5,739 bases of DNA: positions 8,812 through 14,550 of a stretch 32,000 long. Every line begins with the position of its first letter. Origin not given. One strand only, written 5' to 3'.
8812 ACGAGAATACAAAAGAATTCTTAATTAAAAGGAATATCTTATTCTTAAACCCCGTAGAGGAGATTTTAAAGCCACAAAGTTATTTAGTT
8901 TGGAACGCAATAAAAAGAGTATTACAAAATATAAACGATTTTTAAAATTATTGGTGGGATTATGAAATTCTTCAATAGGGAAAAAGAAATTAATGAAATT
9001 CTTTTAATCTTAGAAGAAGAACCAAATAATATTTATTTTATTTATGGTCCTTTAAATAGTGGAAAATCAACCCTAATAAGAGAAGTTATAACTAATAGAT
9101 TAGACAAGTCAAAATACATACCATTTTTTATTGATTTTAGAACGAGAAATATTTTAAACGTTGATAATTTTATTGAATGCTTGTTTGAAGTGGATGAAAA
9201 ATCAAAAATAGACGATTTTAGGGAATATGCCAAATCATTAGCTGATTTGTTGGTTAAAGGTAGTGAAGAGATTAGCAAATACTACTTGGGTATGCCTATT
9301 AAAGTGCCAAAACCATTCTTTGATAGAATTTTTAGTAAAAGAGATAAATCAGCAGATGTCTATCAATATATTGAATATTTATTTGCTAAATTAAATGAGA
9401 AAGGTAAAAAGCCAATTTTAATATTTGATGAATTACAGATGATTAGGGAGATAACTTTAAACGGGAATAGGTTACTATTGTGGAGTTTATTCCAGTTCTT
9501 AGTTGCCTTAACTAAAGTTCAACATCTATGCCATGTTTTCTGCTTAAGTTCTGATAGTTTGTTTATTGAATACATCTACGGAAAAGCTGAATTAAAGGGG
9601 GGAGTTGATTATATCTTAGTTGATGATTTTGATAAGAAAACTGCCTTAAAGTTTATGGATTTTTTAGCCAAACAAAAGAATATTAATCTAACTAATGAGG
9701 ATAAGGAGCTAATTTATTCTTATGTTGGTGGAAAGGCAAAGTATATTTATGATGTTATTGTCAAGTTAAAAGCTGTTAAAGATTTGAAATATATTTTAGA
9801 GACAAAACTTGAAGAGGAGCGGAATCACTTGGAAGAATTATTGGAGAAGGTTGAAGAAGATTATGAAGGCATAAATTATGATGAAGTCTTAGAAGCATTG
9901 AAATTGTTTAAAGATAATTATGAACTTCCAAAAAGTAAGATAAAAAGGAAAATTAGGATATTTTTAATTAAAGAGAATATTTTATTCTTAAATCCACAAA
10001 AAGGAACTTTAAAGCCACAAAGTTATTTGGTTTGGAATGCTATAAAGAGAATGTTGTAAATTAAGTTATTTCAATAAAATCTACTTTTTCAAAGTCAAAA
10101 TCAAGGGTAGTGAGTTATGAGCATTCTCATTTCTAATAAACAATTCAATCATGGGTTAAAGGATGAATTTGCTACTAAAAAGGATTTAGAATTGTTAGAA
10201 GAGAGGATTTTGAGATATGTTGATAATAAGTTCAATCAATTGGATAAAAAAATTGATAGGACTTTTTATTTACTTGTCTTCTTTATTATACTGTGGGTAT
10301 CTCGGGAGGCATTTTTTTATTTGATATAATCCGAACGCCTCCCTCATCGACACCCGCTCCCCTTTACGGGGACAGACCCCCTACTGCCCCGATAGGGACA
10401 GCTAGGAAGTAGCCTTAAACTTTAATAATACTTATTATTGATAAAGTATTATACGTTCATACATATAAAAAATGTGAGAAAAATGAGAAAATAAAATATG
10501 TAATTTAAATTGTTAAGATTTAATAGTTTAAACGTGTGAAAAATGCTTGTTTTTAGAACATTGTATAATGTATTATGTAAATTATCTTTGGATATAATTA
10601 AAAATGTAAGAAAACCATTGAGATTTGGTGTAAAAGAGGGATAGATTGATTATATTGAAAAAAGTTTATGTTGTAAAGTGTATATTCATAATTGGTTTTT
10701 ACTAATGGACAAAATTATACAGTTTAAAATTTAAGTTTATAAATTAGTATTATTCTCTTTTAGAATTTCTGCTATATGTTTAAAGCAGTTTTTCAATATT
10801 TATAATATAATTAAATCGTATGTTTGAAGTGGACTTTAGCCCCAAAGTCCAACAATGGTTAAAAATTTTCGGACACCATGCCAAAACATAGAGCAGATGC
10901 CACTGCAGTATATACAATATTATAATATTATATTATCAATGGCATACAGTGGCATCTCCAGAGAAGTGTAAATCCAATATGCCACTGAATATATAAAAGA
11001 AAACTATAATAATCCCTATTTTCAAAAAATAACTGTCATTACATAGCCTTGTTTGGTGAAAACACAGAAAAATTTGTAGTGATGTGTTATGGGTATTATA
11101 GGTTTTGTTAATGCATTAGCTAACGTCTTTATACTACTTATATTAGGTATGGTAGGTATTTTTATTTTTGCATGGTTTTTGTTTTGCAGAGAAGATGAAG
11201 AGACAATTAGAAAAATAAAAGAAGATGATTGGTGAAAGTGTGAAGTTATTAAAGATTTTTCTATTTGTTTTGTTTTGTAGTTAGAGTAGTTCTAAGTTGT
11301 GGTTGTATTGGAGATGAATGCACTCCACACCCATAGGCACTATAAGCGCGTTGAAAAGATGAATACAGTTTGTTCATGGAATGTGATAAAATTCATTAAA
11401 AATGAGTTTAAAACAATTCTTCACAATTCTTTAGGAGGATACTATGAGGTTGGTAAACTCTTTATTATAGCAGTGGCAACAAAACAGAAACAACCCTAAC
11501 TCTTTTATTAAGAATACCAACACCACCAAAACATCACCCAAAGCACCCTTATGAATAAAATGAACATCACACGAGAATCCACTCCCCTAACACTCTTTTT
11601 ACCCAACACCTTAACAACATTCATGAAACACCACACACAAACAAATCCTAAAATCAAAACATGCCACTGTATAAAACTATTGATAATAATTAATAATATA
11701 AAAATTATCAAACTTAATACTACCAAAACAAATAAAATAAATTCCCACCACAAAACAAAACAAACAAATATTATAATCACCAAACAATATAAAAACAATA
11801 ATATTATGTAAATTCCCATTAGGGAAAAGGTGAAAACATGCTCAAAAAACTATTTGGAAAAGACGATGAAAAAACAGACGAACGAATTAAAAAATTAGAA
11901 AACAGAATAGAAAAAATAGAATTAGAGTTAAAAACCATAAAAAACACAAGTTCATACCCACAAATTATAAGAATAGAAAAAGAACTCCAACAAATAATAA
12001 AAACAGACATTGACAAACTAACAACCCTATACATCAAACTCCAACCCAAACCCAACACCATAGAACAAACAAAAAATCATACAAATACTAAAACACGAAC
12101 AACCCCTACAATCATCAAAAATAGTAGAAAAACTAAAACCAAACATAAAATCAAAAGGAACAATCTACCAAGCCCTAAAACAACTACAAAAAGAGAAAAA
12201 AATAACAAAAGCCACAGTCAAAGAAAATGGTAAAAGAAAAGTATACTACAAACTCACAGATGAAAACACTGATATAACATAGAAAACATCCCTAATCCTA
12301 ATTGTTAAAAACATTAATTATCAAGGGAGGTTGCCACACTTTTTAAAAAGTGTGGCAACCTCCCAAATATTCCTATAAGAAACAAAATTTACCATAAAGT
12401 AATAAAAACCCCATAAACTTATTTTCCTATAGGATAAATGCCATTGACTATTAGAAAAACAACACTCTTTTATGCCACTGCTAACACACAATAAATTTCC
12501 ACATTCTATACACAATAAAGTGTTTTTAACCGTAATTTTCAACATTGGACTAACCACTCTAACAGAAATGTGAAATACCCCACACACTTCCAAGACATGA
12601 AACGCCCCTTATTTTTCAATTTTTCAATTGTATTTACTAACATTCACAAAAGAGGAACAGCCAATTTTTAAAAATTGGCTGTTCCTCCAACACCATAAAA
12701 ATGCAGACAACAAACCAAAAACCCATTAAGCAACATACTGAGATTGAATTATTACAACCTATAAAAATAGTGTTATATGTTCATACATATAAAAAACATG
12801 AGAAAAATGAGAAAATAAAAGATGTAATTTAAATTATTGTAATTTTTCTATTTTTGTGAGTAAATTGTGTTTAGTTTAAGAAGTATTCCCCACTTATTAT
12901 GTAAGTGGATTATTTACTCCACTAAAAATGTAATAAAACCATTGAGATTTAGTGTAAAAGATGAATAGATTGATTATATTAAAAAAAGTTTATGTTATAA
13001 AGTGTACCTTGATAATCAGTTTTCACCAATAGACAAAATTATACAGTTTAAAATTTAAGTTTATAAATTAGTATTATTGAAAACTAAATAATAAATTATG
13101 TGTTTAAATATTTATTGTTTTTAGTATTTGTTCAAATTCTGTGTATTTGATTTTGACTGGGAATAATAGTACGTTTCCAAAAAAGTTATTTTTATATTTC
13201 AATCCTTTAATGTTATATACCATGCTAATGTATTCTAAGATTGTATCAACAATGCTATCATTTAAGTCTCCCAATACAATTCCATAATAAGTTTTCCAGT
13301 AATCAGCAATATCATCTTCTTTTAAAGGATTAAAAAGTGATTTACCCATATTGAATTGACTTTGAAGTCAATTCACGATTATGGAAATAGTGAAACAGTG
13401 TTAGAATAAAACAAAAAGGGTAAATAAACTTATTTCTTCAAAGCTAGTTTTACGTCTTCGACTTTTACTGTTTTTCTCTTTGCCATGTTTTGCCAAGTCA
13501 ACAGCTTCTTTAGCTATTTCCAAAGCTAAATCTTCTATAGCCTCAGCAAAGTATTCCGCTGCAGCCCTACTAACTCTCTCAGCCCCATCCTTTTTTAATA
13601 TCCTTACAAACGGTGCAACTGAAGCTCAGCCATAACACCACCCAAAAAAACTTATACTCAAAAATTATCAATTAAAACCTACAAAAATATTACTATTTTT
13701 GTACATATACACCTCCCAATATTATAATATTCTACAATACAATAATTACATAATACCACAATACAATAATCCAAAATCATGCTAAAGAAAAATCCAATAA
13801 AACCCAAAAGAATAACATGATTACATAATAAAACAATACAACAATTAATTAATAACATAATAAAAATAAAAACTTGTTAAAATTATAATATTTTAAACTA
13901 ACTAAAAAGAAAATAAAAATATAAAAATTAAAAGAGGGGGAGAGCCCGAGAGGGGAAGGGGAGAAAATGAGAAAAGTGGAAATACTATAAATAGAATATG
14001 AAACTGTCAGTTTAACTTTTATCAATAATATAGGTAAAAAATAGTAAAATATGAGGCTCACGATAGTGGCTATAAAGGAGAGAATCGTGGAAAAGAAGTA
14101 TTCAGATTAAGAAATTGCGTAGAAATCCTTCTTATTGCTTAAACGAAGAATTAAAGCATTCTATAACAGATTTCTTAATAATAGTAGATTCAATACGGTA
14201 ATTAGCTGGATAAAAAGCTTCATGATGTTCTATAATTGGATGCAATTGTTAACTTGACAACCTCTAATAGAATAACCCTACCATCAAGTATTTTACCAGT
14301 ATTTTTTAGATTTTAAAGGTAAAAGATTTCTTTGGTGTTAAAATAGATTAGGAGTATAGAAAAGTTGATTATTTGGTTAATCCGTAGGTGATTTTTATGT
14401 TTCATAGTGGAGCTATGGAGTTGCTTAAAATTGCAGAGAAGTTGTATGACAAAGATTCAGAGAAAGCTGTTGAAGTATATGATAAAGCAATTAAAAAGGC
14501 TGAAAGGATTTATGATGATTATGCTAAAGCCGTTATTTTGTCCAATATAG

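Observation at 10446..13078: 2.6-kb segment bounded by ~309-bp direct repeats with foreign composition: candidate integrated mini-replicon or mobile cassette without a recognisable integrase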

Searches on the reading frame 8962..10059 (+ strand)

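Call 16: search_protein_families(library=pfam, max_evalue=0.01, proteins=[window:8962-10059:+])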
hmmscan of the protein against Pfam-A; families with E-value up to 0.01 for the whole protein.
window:8962-10059:+ (365 aa): 8 families
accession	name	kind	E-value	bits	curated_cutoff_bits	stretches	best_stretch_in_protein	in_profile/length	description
PF01637.24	ATPase_2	-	7e-71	239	33.2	1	3-265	1-225/225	ATPase domain predominantly from Archaea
PF21690.3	MJ1010-like_2nd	-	2.5e-35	121.1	27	1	277-365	2-91/91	Uncharacterized ATP-binding protein MJ1010-like, C-terminal domain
PF13191.12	AAA_16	-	6.4e-07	30.4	32.6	1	2-166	1-149/167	AAA ATPase domain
PF13173.12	AAA_14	-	8.9e-07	29.4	27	1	22-95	2-86/129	AAA domain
PF13401.12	AAA_22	-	6.1e-05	23.8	27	1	22-185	5-109/130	AAA domain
PF17832.7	Pre-PUA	-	0.0033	18.4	23.5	1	292-359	20-84/86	Pre-PUA-like domain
PF25201.1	nSTAND6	-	0.0053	17.2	27.7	0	4-73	2-66/148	Novel STAND NTPase 6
PF02456.21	Adeno_IVa2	-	0.0054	16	21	0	24-47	89-112/370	Adenovirus IVa2 protein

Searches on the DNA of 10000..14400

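Call 36: search_rna_families(source=window, start=10000, end=14400, threshold=evalue, max_evalue=1)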
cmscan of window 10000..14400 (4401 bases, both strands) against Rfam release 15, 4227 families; matches with E-value up to 1: 6.
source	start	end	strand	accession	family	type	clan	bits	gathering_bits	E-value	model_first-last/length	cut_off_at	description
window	12324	12365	-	RF03871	mir-5681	Gene; miRNA;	-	30.9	88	0.0009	1-61/61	no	mir-5681 microRNA precursor family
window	12629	12689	+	RF02618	SSRC34_2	Gene; sRNA;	-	30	48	0.048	1-125/125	no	Streptococcus sRNA 34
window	12324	12365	+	RF03871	mir-5681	Gene; miRNA;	-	29.8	88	0.0018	1-61/61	no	mir-5681 microRNA precursor family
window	10209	10281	+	RF00708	mir-450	Gene; miRNA;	-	25.6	60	0.39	1-78/78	no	mir-450 microRNA precursor family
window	12647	12687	-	RF04343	Plastid-psbA-2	Cis-reg;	CL00153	24.9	55.8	0.16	1-60/60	no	Plastid-psbA-2 3UTR RNA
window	11002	11043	-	RF01809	symR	Gene; antitoxin;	-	22.9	61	0.41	1-77/77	no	SymR antitoxin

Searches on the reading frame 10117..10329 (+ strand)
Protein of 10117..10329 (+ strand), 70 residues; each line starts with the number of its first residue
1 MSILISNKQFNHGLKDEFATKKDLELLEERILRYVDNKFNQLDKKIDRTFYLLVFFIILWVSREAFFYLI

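Call 15: search_protein_families(library=pfam, max_evalue=1, proteins=[window:10117-10326:+])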
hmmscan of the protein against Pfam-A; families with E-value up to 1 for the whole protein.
seq(70 aa): 2 families
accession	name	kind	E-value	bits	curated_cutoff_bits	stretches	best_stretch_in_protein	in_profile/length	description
PF10805.13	DUF2730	-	0.11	13.1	24.9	1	9-47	20-57/102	Protein of unknown function (DUF2730)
PF20523.3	DUF6738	-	0.27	12.2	27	1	39-58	9-29/85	Domain of unknown function (DUF6738)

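Call 76: find_encoding_contigs(protein=window:10117-10329:+, flank=6000, max_places=10)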
Protein window:10117-10329:+ (70 aa): 12 contigs read that carry it; 10 places shown.
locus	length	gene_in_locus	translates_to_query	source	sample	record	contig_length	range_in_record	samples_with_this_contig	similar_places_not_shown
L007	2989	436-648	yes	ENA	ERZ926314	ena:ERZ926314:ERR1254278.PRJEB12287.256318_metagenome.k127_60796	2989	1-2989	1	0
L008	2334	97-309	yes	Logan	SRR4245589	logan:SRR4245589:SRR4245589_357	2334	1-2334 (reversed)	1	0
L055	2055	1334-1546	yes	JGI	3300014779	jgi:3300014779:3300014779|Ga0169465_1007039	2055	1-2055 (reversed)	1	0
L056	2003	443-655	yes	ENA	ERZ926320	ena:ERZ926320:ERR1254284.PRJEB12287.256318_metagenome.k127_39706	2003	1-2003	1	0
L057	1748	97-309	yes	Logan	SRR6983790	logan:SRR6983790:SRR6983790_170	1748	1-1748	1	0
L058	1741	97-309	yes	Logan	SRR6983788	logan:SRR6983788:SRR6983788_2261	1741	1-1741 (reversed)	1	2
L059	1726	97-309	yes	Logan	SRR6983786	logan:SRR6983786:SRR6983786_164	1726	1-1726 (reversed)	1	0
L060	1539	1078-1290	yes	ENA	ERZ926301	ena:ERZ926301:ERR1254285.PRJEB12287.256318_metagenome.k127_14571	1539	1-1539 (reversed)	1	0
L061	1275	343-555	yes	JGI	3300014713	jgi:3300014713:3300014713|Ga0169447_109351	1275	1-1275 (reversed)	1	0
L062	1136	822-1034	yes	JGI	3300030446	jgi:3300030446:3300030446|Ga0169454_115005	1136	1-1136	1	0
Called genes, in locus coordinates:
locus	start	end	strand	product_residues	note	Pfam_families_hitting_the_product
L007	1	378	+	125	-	?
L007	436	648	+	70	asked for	PF27276:MJ0349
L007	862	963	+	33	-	-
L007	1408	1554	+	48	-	-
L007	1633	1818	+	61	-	-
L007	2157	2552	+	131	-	-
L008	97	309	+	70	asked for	PF27276:MJ0349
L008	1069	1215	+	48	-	-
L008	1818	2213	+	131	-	-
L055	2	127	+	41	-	?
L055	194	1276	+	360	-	PF01637:ATPase_2, PF13191:AAA_16 (weak), PF13173:AAA_14 (faint), PF13401:AAA_22 (weak), PF21690:MJ1010-like_2nd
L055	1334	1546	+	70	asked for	PF27276:MJ0349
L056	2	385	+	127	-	?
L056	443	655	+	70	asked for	PF27276:MJ0349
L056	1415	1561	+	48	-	-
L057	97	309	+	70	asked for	PF27276:MJ0349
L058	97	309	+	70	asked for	PF27276:MJ0349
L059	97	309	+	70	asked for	PF27276:MJ0349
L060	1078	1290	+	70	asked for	PF27276:MJ0349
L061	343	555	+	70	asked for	PF27276:MJ0349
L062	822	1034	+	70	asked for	PF27276:MJ0349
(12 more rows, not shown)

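Call 92: search_protein_families(library=phrogs, max_evalue=0.01, proteins=[window:10117-10329:+])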
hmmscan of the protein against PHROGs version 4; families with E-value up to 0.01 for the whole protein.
window:10117-10329:+ (70 aa): 2 families
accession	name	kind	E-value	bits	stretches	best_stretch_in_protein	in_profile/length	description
phrog_15851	-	unknown function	5.5e-06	27.8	1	13-50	34-71/117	-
phrog_7885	-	unknown function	0.00019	22.3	1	17-49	47-79/83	-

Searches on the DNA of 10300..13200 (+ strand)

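Call 6: search_dna_similar(query=window:10300-13200:+, collection=plasmids, mode=distant)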
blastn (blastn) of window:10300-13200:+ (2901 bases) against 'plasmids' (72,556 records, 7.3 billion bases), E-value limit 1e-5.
No match.

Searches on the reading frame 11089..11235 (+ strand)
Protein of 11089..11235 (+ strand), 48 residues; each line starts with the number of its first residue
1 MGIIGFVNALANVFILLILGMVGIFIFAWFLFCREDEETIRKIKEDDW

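Call 15: search_protein_families(library=pfam, max_evalue=1, proteins=[window:11089-11232:+])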
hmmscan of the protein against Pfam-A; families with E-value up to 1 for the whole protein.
seq(48 aa): 2 families
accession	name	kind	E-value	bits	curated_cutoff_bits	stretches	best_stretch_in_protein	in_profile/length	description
PF11457.13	DUF3021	-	0.0015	19.2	24.7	1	13-45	96-128/130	Protein of unknown function (DUF3021)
PF16079.10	Phage_holin_5_2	-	0.053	14.2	29.2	1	8-35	16-44/76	Phage holin family Hol44, in holin superfamily V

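Call 92: search_protein_families(library=phrogs, max_evalue=0.01, proteins=[window:11089-11235:+])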
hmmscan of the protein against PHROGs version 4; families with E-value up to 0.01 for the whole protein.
window:11089-11235:+ (48 aa): 0 families

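Call 95: search_protein_representatives(protein=window:11089-11235:+)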
Query: 48 residues. Proteins with E-value up to 0.001 (for the whole library): 3; up to 1e-10: 1; up to 1e-30: 0. The best 3 are listed.
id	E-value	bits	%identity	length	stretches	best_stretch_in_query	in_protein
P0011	6.3e-12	60.4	82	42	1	1-38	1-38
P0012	1.6e-05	40.5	24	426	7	16-42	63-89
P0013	8.9e-04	35.1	31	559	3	22-41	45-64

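Call 97: find_encoding_contigs(protein=P0011, flank=8000, max_places=6)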
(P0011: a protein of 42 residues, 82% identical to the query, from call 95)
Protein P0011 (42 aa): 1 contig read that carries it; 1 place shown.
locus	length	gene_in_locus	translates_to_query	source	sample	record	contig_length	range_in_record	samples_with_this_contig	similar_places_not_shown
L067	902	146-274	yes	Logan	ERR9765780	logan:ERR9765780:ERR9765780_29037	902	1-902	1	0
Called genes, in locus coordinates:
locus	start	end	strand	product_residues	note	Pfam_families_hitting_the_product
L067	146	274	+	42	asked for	-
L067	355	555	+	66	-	-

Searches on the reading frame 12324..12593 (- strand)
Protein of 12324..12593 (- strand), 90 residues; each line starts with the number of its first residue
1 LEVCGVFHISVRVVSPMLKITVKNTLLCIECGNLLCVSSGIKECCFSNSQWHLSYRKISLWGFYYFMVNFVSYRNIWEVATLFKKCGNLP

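Call 15: search_protein_families(library=pfam, max_evalue=1, proteins=[window:12324-12593:-])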
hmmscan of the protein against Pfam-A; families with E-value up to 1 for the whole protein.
seq(90 aa): 1 family
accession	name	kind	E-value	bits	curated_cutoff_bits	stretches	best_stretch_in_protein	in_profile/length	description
PF06221.18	zf-C2HC5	-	0.003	17.9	25.8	1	25-49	17-42/54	Putative zinc finger motif, C2HC5-type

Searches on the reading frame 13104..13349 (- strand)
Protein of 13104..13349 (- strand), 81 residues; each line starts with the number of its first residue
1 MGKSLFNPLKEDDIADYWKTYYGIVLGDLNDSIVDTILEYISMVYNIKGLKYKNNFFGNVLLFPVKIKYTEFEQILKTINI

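Call 15: search_protein_families(library=pfam, max_evalue=1, proteins=[window:13107-13349:-])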
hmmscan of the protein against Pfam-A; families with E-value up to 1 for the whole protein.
seq(81 aa): 1 family
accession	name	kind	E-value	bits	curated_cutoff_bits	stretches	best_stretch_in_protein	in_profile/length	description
PF20374.3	DUF6669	-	0.12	12.4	27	1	12-43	52-83/156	Family of unknown function (DUF6669)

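Call 75: find_encoding_contigs(protein=window:13104-13349:-, flank=6000, max_places=10)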
Protein window:13104-13349:- (81 aa): 10 contigs read that carry it; 4 places shown.
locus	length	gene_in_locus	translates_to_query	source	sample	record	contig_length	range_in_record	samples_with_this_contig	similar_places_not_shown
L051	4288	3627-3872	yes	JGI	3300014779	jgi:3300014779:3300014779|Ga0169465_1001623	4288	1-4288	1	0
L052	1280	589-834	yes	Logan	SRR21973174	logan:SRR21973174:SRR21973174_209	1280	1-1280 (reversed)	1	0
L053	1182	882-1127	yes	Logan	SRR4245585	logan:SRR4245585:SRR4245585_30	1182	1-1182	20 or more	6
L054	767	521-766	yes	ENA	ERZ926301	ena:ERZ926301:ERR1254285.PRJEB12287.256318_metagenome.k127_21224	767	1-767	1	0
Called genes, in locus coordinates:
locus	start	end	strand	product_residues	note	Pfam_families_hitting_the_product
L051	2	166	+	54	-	?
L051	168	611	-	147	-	PF22785:Tc-R-P, PF22784:PTP-SAK, PF14566:PTPlike_phytase (faint)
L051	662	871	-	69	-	-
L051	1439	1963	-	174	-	-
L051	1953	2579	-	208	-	-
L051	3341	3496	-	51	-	-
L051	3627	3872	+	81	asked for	-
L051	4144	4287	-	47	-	?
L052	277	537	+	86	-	PF00808:CBFD_NFYB_HMF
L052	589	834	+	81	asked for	-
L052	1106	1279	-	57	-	?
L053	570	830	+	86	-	PF00808:CBFD_NFYB_HMF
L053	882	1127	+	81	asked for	-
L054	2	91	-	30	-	?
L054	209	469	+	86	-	PF00808:CBFD_NFYB_HMF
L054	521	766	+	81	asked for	?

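Call 92: search_protein_families(library=phrogs, max_evalue=0.01, proteins=[window:13104-13349:-])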
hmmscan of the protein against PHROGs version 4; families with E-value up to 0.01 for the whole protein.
window:13104-13349:- (81 aa): 0 families
